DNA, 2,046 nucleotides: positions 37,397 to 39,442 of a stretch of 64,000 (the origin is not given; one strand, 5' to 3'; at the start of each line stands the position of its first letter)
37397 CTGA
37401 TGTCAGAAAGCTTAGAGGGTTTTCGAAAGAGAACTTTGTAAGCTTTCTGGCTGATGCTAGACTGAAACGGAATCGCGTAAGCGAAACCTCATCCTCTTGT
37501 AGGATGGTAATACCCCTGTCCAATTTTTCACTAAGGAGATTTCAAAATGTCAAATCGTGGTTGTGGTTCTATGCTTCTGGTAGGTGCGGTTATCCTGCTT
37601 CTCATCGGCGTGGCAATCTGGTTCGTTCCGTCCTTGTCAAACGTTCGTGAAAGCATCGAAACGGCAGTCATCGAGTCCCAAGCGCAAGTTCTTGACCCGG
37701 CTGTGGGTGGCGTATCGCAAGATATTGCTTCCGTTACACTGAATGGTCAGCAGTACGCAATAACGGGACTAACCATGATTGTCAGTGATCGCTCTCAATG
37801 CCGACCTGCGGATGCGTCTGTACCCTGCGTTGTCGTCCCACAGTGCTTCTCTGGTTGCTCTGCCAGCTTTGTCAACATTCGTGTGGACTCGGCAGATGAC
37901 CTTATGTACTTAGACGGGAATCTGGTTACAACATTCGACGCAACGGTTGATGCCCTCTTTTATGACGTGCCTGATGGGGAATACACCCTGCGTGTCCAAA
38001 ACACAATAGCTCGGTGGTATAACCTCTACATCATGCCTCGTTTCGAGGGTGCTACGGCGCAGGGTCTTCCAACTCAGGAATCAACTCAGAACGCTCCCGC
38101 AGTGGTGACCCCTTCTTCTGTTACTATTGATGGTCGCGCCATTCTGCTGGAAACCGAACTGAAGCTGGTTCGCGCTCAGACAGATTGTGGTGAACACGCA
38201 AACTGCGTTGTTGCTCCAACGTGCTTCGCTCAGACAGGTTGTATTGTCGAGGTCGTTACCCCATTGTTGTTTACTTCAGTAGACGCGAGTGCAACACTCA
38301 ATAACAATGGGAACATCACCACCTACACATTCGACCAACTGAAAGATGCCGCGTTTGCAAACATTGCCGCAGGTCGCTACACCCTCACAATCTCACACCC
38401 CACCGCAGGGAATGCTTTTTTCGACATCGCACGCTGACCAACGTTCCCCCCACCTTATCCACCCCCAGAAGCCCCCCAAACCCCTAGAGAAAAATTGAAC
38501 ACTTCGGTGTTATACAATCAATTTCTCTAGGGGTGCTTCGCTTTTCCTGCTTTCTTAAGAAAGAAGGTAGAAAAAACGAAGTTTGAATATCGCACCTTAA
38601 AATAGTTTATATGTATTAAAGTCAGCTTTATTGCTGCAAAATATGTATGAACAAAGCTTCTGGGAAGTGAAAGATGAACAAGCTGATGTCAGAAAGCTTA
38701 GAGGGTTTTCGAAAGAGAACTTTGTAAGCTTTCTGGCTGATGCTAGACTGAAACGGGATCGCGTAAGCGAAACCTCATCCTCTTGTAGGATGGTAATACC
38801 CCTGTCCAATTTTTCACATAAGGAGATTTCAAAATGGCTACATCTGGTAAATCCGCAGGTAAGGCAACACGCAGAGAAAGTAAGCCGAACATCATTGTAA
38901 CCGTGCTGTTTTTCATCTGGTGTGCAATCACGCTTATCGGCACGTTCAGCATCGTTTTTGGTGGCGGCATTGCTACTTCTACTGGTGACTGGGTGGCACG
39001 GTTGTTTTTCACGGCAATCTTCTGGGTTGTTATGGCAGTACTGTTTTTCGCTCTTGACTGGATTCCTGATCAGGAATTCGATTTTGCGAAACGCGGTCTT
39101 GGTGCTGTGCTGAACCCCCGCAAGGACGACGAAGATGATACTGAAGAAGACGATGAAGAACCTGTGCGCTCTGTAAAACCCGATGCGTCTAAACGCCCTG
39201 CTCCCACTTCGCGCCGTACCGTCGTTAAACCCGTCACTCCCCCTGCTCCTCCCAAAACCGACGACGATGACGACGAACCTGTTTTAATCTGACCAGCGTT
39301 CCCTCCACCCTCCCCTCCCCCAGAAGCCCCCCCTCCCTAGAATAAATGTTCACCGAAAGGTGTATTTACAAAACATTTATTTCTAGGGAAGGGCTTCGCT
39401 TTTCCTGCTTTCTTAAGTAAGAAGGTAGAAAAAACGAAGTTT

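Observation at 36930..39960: GC-rich island of three unrelated small secreted/membrane protein genes with near-identical ~180-nt leaders and conserved 3' hairpin trailers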

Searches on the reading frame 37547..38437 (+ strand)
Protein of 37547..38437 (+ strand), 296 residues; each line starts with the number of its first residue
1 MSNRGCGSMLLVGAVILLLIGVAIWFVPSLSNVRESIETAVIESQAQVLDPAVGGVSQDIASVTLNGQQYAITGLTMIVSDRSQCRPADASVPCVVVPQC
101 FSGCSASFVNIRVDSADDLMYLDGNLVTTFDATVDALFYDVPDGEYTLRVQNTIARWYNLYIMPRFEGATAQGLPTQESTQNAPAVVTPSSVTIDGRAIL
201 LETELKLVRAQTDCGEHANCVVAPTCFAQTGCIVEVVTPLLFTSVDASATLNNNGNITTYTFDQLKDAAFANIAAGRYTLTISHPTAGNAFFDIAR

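Call 10: search_protein_families(library=pfam, proteins=[window:37547-38437:+], max_evalue=0.01)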
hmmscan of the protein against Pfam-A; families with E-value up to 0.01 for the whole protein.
window:37547-38437:+ (296 aa): 1 family
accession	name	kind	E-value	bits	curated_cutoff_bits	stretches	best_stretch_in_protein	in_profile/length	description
PF07495.19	Y_Y_Y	-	0.0011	19.3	26.6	0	119-151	14-45/65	Y_Y_Y domain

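Call 11: search_protein_families(library=phrogs, proteins=[window:37547-38437:+], max_evalue=0.01)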
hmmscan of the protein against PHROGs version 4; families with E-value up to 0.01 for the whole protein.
window:37547-38437:+ (296 aa): 0 families

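Call 16: find_encoding_contigs(protein=window:37547-38437:+, flank=10000, max_places=10)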
Protein window:37547-38437:+ (296 aa): 5 contigs read that carry it; 5 places shown.
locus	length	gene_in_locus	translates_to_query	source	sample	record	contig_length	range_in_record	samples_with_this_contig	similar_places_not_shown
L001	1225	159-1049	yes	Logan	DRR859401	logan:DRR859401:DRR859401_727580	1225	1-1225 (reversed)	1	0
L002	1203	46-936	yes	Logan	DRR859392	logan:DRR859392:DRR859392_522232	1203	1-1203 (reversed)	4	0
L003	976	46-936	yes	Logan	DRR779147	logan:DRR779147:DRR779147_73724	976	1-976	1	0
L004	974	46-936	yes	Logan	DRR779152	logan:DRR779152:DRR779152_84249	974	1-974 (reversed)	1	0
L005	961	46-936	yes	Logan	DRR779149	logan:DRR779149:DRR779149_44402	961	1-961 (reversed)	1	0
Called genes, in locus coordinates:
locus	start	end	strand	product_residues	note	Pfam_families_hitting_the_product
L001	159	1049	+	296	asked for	-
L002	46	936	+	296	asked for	-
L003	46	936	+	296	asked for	-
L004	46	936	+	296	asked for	-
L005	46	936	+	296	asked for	-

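Call 20: find_homologous_proteins(query=window:37547-38437:+, max_evalue=0.001)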
Query window:37547-38437:+ (296 aa): 1 proteins with E <= 0.001 among 2342 candidates.
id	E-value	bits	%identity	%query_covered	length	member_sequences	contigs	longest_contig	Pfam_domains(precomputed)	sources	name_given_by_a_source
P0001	3.2e-191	651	100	100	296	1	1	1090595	-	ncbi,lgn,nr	ncbi:MAG: hypothetical protein QY314_03630 [Candidatus Dojkabacteria bacterium]|nr:MAG: hypothetical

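Call 53: search_protein_representatives(protein=window:37547-38437:+)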
Query: 296 residues. Proteins with E-value up to 0.001 (for the whole library): 3; up to 1e-10: 1; up to 1e-30: 1. The best 3 are listed.
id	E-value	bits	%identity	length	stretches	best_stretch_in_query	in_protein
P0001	1.0e-191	651.3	100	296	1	1-296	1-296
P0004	1.4e-04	37.5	34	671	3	227-290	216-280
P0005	2.3e-04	36.8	42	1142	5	237-287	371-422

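Call 54: predict_structure(protein=window:37547-38437:+)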
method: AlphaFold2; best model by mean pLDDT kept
length: 296 residues; sequences in the alignment: 1
mean_pLDDT: 38.2   pTM: 0.22
mean pLDDT of the five models: 38.2, 32.0, 31.1, 30.8, 30.4
residues with pLDDT >= 90: 0; 70-90: 20; 50-70: 37; < 50: 239
segments of 3 or more residues with pLDDT < 50: 32-247, 267-272, 283-296
pLDDT, mean of each block of 10 residues (from residue 1): 65 87 70 42 30 27 36 31 29 28 30 31 29 31 33 29 29 32 26 25 23 31 30 32 44 61 53 52 44 39
secondary structure, 60 per line:
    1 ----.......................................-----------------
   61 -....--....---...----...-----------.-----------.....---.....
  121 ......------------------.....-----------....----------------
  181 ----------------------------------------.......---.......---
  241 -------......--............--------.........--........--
elements in order: H5-43 E62-65 E68-71 E75-77 E108-112 H116-126 E145-149 E161-164 E221-227 E231-237 E248-253 E256-261 H262-267 E276-284 E287-294

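Call 67: search_protein_families(library=ncbifam, proteins=[window:37547-38437:+, P0004, P0005], max_evalue=0.01)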
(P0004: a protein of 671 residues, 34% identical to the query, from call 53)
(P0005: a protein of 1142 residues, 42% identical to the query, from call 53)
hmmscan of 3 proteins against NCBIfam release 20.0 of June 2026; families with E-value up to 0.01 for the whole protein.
window:37547-38437:+ (296 aa): 0 families

P0004 (671 aa): 5 families
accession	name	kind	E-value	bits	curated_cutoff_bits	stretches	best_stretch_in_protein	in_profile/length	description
NF038112.1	myxo_dep_M36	subfamily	1.4e-51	174.9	1500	1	14-423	1179-1572/1604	myxosortase-dependent M36 family metallopeptidase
NF012211.1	tand_rpt_95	domain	4.4e-17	61.8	90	4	239-313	19-94/98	tandem-95 repeat protein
NF038113.1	T9SSA_dep_M36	equivalog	3.3e-09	35.5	885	1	580-668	783-867/869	T9SS-dependent M36 family metallopeptidase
TIGR04183.1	Por_Secre_tail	domain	2.2e-08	33.9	23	1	593-669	1-71/72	T9SS type A sorting domain-containing protein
NF010821.0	PRK14225.1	equivalog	1.7e-05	25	153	0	130-190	37-97/140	fluoride efflux transporter CrcB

P0005 (1142 aa): 4 families
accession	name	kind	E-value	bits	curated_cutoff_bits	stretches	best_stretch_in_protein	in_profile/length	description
NF012181.0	MSCRAMM_SdrD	exception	1.6e-50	171.6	2500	3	569-899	664-980/1379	MSCRAMM family adhesin SdrD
NF000535.3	MSCRAMM_SdrC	exception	5.5e-39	133.9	1700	4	589-778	499-678/963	MSCRAMM family adhesin SdrC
NF033902.0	iso_D2_wall_anc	subfamily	4.2e-12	45.6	95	1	848-889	127-167/540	SpaH/EbpB family LPXTG-anchored major pilin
TIGR02422.1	protocat_beta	equivalog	6.2e-05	22.8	296.4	0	78-102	109-133/220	protocatechuate 3,4-dioxygenase subunit beta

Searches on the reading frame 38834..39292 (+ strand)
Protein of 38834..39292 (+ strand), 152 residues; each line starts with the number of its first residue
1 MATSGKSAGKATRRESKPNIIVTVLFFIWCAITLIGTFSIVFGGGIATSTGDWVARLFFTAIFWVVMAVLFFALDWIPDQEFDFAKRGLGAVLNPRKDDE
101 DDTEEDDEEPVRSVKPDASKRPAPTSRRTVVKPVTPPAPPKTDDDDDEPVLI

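Call 10: search_protein_families(library=pfam, proteins=[window:38834-39292:+], max_evalue=0.01)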
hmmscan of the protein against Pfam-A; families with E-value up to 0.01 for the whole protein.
window:38834-39292:+ (152 aa): 0 families

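Call 11: search_protein_families(library=phrogs, proteins=[window:38834-39292:+], max_evalue=0.01)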
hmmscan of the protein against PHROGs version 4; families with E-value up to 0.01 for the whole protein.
window:38834-39292:+ (152 aa): 0 families

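Call 47: find_homologous_proteins(query=window:38834-39292:+, max_evalue=0.01)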
Query window:38834-39292:+ (152 aa): 1 proteins with E <= 0.01 among 81 candidates.
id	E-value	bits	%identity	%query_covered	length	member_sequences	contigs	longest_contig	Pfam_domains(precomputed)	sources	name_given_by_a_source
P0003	9.2e-96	336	100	100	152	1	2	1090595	-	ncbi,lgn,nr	ncbi:MAG: hypothetical protein QY314_03635 [Candidatus Dojkabacteria bacterium]|nr:MAG: hypothetical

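Call 67: search_protein_families(library=ncbifam, proteins=[window:38834-39292:+], max_evalue=0.01)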
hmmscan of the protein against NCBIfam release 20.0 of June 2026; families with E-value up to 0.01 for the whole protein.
window:38834-39292:+ (152 aa): 0 families

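Call 84: find_encoding_contigs(protein=window:38834-39292:+, flank=10000, max_places=10)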
Protein window:38834-39292:+ (152 aa): 6 contigs read that carry it; 4 places shown.
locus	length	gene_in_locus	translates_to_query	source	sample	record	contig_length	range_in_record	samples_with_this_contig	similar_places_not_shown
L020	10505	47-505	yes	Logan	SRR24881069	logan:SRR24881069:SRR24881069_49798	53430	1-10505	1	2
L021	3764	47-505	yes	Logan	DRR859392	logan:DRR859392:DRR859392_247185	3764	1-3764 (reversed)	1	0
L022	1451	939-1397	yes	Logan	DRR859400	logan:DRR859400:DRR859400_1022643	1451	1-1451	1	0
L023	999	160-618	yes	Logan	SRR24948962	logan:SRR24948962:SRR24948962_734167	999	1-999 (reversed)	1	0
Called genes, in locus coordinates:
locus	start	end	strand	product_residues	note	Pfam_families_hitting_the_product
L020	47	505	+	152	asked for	-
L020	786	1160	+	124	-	-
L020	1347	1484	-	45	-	-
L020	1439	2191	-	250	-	PF00089:Trypsin (weak)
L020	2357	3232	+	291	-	PF05050:Methyltransf_21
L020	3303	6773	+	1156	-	-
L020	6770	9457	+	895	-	-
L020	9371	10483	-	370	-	PF13439:Glyco_transf_4, PF13579:Glyco_trans_4_4, PF20706:GT4-conflict, PF00534:Glycos_transf_1, PF13692:Glyco_trans_1_4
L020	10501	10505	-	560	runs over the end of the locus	-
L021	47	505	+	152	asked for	-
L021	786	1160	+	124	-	-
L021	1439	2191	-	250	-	PF00089:Trypsin (weak)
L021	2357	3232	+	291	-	PF05050:Methyltransf_21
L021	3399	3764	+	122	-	?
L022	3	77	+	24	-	?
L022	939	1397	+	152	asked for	-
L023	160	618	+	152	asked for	-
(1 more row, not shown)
